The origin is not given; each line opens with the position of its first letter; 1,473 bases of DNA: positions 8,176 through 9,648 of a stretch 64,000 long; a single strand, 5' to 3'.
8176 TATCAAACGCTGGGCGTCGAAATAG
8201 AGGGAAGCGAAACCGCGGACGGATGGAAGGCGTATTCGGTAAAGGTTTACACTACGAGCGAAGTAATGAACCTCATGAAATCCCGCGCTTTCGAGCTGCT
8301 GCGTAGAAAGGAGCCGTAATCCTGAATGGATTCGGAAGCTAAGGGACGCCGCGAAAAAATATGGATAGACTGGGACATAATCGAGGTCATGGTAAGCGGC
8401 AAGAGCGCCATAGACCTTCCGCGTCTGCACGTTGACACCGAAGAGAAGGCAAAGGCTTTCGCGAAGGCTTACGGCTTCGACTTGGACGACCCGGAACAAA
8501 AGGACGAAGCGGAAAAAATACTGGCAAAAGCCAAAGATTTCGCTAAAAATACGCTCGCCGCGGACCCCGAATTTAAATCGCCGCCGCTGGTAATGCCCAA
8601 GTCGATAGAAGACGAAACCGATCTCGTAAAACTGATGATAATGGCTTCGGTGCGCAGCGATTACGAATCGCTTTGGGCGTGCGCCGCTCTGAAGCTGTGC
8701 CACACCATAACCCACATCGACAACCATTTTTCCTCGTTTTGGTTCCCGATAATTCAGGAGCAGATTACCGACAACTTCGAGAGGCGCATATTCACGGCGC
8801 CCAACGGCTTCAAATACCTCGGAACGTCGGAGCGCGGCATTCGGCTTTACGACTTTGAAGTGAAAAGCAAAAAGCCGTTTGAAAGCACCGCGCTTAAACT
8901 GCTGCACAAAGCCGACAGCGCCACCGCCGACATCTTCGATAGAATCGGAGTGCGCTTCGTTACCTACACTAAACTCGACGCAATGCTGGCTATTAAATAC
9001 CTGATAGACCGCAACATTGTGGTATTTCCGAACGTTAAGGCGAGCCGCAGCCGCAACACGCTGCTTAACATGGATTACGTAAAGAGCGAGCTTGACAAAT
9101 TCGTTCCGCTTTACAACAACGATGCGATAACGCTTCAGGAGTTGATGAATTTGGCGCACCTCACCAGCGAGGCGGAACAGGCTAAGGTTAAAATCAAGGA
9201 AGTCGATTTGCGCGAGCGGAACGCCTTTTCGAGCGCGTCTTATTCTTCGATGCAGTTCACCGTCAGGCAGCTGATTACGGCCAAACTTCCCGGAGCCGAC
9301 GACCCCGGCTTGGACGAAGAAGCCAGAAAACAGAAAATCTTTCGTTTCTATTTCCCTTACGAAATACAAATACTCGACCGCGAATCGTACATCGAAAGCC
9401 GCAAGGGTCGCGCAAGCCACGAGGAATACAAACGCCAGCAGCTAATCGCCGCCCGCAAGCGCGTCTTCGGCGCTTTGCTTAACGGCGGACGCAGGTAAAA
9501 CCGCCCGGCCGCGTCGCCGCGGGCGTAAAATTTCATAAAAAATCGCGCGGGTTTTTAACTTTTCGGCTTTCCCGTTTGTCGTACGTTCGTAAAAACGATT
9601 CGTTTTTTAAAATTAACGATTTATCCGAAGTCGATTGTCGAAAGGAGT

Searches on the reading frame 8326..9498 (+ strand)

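Call 61: search_protein_families(library=pfam, proteins=[window:8326-9498:+], max_evalue=0.0001)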
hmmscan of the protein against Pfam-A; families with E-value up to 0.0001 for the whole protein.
window:8326-9498:+ (390 aa): 0 families

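Call 80: search_protein_families(library=ncbifam, proteins=[window:8326-9498:+], max_evalue=0.01)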
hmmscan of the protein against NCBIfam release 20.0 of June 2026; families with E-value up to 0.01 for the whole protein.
window:8326-9498:+ (390 aa): 2 families
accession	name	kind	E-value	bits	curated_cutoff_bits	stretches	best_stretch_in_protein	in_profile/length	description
TIGR04562.1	TIGR04562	subfamily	1.2e-101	340.5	140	1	15-382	1-356/356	TIGR04552 family protein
TIGR04552.1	TIGR04552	subfamily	5.5e-98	328.5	125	1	14-382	3-352/352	TIGR04552 family protein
